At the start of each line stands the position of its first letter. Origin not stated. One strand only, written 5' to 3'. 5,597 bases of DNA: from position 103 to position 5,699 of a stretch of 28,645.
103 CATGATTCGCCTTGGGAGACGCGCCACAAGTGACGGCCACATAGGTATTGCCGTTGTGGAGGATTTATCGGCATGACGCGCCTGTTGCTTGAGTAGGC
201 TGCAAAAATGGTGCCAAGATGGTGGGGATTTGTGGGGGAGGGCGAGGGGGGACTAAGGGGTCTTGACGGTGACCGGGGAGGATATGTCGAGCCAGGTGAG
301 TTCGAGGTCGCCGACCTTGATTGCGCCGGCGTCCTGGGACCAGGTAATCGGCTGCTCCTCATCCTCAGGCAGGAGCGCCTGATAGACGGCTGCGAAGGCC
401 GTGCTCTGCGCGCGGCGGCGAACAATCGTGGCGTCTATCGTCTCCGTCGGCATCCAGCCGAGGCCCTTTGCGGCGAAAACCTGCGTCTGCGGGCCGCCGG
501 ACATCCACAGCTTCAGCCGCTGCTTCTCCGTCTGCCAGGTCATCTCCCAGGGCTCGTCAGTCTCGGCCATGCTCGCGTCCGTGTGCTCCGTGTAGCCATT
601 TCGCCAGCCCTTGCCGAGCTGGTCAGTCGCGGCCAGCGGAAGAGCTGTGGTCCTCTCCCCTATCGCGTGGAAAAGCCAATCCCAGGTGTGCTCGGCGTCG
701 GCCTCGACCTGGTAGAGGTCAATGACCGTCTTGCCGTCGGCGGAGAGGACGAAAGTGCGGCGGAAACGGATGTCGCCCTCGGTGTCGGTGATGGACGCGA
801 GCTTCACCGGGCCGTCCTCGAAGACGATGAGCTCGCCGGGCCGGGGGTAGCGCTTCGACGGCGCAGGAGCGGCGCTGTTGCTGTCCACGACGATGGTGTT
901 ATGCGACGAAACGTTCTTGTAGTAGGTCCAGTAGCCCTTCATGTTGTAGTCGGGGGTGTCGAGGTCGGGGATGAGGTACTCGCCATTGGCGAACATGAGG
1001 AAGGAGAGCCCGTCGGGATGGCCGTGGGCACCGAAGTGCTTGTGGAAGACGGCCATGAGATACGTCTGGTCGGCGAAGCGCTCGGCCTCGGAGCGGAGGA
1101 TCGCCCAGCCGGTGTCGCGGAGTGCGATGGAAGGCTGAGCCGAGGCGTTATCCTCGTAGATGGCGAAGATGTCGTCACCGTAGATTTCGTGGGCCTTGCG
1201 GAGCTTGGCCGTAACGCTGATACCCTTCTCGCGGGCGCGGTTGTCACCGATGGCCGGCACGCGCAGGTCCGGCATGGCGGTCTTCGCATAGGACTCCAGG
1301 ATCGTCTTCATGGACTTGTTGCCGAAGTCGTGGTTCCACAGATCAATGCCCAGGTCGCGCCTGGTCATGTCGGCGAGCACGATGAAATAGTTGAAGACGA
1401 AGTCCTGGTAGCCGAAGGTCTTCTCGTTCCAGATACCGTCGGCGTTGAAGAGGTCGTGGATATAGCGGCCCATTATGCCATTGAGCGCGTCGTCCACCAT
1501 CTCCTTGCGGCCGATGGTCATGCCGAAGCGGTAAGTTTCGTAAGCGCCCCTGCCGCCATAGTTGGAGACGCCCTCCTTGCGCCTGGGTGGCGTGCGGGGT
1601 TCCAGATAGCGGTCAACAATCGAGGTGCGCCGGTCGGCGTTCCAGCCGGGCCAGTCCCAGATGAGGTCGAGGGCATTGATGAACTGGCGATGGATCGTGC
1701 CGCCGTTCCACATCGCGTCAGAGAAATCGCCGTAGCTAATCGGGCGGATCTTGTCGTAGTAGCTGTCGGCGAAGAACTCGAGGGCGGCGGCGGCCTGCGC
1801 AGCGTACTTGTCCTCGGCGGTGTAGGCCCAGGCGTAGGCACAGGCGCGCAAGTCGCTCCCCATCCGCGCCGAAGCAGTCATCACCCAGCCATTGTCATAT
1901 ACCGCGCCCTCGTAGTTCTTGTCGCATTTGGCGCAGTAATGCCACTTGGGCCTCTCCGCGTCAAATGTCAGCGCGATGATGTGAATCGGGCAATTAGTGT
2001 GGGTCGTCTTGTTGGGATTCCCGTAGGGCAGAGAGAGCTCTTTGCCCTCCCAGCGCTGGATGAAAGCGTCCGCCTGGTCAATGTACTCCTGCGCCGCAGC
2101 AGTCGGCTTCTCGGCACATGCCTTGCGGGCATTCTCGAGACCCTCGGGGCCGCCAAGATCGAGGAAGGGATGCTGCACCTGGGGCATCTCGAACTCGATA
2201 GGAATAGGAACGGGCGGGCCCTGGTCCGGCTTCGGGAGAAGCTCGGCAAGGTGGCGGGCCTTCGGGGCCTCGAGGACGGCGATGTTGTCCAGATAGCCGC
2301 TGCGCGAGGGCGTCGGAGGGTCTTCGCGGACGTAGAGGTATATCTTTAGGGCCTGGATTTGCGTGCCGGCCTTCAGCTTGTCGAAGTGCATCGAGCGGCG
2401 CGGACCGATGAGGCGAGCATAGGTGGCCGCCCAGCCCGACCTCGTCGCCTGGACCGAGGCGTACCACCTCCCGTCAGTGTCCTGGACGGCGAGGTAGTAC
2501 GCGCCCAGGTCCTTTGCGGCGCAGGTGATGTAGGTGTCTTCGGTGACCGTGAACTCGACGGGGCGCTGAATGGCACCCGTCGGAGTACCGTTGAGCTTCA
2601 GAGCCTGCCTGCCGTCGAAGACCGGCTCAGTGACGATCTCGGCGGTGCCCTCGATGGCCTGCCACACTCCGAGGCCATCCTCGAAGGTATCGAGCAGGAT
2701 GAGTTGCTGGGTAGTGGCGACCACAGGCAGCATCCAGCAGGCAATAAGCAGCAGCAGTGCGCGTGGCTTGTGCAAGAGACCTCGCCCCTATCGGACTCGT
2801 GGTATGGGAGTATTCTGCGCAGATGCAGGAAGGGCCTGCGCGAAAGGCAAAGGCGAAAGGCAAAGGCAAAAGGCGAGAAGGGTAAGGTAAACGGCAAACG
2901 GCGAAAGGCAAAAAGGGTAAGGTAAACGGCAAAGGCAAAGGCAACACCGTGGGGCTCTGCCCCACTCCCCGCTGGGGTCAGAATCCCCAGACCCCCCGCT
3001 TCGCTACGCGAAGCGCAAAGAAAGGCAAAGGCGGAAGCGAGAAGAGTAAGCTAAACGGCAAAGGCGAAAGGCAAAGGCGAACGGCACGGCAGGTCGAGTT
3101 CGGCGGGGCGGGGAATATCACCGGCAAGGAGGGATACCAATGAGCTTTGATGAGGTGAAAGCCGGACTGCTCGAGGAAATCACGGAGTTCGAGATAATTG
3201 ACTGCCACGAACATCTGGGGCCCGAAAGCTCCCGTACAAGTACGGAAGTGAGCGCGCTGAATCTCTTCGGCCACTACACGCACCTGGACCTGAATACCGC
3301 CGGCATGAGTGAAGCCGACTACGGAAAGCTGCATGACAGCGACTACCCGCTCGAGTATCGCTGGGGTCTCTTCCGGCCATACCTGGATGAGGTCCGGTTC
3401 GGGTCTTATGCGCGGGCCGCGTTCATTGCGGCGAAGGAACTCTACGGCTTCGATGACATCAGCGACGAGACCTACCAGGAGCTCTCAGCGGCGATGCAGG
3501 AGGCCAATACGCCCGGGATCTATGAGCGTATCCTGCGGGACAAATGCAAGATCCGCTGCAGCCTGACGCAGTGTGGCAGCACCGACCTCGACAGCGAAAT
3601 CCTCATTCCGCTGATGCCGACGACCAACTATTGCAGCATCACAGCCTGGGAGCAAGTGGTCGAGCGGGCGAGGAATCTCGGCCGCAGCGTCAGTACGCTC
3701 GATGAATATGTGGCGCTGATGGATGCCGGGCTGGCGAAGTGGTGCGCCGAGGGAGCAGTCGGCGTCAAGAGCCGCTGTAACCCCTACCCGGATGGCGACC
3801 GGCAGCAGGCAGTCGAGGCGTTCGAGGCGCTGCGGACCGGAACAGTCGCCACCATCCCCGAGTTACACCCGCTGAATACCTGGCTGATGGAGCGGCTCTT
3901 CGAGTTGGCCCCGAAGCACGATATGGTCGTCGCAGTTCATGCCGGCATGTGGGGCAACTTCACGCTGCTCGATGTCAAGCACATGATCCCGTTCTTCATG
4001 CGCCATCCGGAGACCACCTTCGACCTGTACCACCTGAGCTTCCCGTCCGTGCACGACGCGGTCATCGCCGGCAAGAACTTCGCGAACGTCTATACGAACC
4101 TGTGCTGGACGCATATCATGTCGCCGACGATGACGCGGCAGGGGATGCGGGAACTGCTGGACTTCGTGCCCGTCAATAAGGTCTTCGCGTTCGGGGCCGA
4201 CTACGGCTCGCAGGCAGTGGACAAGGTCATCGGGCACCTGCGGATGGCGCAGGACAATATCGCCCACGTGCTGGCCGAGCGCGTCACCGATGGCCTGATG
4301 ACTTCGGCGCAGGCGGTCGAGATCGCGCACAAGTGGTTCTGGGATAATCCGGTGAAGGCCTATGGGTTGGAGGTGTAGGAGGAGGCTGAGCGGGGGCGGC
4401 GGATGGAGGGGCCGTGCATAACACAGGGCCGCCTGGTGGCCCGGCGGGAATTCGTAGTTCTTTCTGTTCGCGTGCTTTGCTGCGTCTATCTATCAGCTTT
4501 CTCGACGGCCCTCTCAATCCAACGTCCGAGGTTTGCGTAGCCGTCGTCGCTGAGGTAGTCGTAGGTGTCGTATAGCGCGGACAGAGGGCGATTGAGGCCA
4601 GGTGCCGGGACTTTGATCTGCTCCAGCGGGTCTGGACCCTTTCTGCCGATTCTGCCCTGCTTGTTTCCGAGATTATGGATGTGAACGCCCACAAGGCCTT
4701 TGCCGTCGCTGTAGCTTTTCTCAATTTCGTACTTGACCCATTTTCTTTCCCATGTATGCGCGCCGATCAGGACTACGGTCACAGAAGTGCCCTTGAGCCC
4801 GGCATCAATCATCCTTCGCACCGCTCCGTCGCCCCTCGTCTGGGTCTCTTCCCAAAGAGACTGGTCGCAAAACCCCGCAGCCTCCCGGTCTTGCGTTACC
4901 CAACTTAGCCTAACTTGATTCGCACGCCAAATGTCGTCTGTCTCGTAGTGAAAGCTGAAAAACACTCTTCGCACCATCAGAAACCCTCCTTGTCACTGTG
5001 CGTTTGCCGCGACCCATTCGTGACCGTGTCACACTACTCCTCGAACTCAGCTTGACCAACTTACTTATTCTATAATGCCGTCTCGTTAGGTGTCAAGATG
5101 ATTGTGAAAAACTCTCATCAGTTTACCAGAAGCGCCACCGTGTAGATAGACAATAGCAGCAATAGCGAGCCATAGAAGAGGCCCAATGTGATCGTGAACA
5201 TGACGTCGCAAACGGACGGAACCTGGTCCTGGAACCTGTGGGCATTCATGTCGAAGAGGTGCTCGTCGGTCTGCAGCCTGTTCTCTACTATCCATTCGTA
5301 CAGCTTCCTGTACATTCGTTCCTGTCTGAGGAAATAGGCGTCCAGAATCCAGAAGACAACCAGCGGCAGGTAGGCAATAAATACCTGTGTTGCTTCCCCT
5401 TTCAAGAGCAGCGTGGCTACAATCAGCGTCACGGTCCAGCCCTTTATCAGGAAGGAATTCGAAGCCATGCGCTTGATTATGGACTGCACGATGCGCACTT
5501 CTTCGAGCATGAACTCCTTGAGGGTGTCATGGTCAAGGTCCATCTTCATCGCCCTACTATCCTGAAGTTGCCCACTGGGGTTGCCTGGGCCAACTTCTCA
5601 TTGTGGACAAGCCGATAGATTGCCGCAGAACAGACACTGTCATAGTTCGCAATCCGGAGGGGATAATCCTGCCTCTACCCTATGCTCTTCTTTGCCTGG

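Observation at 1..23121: A RepA/iteron/ParA replicon origin embedded in the middle of a flagellar-chemotaxis regulon: candidate motility chromid or megaplasmid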

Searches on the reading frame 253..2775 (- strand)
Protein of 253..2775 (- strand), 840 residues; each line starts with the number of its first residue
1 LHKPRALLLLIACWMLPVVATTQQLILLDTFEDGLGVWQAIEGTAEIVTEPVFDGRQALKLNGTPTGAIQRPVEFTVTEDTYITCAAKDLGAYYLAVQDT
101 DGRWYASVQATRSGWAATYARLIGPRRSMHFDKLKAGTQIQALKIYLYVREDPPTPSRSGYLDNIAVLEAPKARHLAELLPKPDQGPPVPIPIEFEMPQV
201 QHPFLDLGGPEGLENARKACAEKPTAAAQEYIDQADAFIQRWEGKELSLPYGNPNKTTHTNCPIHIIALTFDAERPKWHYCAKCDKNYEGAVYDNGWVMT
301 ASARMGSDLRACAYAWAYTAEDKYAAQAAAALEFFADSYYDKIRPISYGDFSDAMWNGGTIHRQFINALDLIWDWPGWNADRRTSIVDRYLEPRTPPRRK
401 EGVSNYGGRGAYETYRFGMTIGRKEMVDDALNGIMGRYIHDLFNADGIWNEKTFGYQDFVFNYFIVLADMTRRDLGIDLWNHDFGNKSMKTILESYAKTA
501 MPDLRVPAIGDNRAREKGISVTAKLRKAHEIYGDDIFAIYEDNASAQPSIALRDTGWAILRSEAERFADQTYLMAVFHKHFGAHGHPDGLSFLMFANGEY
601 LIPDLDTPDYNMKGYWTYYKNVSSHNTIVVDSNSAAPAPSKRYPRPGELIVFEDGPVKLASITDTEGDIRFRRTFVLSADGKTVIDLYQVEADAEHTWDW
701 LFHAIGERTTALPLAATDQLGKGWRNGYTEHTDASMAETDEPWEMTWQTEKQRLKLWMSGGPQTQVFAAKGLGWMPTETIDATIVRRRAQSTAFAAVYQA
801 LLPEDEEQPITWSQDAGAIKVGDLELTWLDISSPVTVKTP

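Call 3: search_protein_families(library=pfam, proteins=[window:253-2775:-], max_evalue=0.01)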
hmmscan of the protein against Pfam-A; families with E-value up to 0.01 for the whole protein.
window:253-2775:- (840 aa): 2 families
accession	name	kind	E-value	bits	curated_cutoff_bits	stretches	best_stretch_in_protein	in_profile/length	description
PF07940.18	Hepar_II_III_C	-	2e-15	57.4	24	1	547-708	4-169/237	Heparinase II/III-like, C-terminal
PF05426.18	Alginate_lyase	-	4.4e-08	33.4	22.2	1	300-494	53-263/275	Alginate lyase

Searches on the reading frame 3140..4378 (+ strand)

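Call 3: search_protein_families(library=pfam, proteins=[window:3140-4378:+], max_evalue=0.01)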
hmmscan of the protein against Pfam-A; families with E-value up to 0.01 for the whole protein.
window:3140-4378:+ (412 aa): 1 family
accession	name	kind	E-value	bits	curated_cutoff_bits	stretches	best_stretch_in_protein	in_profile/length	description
PF04909.20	Amidohydro_2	-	2.4e-08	34.5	26.4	1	173-410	73-289/289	Amidohydrolase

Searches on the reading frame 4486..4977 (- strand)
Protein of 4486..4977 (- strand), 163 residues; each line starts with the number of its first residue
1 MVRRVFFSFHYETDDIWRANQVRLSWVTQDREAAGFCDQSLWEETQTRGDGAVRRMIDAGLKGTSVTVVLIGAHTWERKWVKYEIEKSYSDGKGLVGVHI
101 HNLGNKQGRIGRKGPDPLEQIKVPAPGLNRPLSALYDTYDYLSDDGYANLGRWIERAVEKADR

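Call 3: search_protein_families(library=pfam, proteins=[window:4486-4977:-], max_evalue=0.01)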
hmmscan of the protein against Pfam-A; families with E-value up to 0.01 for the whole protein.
window:4486-4977:- (163 aa): 2 families
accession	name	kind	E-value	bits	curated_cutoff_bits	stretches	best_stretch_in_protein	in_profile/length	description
PF08937.16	ThsB_TIR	-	6e-24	84.8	21.2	1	6-103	1-98/100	Thoeris protein ThsB, TIR-like domain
PF13676.11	TIR_2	-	0.0046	17.9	28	0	42-100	28-91/122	TIR domain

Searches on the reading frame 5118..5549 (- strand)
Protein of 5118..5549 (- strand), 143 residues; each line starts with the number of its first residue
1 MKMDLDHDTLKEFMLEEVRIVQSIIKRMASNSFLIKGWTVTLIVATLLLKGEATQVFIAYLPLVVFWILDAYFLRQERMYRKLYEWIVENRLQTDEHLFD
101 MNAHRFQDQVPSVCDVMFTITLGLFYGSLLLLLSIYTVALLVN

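Call 3: search_protein_families(library=pfam, proteins=[window:5118-5549:-], max_evalue=0.01)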
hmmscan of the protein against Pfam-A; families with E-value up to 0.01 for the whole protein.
window:5118-5549:- (143 aa): 1 family
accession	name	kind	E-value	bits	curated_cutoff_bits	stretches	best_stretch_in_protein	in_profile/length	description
PF14340.12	DUF4395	-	1.5e-05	25.8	24.5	1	37-136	10-105/130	Domain of unknown function (DUF4395)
